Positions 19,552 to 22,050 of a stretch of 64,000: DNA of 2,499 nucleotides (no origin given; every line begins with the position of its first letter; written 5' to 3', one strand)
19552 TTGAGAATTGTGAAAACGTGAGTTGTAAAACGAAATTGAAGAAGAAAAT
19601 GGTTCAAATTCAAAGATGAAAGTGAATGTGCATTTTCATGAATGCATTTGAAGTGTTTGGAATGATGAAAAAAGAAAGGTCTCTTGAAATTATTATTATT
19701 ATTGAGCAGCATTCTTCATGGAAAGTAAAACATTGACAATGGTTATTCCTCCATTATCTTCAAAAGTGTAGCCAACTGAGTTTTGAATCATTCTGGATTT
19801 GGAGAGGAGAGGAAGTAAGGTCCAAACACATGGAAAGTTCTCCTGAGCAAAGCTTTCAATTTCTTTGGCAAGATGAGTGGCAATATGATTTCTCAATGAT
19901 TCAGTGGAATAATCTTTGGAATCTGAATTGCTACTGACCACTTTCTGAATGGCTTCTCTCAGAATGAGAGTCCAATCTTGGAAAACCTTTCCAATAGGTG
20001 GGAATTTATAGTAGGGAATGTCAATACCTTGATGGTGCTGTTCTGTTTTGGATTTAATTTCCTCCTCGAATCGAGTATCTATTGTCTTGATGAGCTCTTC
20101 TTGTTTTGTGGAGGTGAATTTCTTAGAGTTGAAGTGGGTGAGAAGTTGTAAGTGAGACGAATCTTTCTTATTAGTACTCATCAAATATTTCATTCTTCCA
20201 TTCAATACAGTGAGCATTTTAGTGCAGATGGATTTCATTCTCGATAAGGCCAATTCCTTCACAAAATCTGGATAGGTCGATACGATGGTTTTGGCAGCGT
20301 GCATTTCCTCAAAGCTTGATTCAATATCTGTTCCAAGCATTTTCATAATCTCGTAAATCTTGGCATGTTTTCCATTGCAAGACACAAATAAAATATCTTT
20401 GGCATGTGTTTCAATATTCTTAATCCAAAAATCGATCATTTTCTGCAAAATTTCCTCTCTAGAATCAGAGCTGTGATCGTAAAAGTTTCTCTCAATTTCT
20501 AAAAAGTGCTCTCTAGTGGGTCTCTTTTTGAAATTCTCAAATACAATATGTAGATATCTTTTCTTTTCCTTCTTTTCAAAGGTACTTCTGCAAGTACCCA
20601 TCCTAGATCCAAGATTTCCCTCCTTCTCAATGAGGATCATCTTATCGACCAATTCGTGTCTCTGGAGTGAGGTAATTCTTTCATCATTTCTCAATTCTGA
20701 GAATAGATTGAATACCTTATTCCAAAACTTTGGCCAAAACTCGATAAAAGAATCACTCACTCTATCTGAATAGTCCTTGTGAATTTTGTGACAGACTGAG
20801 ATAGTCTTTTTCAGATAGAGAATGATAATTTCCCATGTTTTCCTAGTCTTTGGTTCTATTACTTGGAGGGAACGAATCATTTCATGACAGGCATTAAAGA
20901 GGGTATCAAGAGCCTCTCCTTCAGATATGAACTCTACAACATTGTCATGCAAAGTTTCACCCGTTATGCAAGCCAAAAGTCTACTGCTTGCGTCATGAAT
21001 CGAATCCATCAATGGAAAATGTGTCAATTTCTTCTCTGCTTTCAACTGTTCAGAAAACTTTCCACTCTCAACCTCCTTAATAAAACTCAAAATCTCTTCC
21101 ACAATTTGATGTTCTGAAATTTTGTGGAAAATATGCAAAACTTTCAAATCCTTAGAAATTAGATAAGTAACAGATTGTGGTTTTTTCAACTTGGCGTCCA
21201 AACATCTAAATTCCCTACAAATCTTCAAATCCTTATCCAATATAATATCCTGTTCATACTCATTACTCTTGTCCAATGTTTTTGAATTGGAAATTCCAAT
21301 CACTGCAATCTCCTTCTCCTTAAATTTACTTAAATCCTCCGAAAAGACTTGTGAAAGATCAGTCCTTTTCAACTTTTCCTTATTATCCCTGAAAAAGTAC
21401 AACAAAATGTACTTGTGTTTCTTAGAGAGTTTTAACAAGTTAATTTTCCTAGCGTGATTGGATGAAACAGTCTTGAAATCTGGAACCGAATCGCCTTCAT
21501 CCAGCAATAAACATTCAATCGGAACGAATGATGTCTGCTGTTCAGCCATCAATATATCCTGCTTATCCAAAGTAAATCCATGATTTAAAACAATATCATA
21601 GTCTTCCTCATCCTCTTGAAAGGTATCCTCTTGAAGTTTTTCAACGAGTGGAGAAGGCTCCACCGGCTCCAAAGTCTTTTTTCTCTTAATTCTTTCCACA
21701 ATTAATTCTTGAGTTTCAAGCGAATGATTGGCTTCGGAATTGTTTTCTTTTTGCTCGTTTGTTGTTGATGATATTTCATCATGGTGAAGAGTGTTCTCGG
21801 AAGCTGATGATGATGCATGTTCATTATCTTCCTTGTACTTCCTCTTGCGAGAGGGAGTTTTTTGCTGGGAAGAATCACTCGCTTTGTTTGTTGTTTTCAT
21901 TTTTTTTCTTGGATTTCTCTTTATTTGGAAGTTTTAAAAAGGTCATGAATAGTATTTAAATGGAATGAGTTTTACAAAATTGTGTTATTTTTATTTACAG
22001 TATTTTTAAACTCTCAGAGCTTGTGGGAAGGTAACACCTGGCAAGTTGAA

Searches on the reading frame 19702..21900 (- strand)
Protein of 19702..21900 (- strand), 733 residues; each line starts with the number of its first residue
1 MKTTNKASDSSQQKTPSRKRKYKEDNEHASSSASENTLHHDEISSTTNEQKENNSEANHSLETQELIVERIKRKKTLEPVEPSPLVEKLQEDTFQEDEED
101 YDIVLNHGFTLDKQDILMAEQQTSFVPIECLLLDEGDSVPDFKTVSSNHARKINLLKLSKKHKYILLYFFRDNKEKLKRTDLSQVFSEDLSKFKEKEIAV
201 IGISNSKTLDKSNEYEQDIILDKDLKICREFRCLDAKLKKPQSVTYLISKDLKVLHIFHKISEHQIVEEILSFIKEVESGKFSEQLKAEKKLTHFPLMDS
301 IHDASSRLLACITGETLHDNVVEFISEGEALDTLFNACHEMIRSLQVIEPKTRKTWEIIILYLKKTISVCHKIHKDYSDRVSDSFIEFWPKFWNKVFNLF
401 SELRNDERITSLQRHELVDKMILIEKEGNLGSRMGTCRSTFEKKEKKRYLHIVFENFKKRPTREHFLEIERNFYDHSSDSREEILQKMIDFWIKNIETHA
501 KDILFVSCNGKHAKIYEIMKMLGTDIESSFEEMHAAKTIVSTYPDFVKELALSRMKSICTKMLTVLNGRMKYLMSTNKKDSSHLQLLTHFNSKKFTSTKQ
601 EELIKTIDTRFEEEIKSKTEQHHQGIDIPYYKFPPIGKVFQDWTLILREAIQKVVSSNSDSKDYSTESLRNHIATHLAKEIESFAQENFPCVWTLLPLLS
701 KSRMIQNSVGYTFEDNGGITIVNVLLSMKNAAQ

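Call 69: search_protein_families(library=pfam, max_evalue=0.0001, proteins=[window:19702-21900:-])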
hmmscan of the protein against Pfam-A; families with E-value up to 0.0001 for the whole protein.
window:19702-21900:- (733 aa): 1 family
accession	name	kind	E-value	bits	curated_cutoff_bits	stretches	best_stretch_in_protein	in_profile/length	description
PF00578.27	AhpC-TSA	-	1.3e-07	32.1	26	1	136-256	2-123/124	AhpC/TSA family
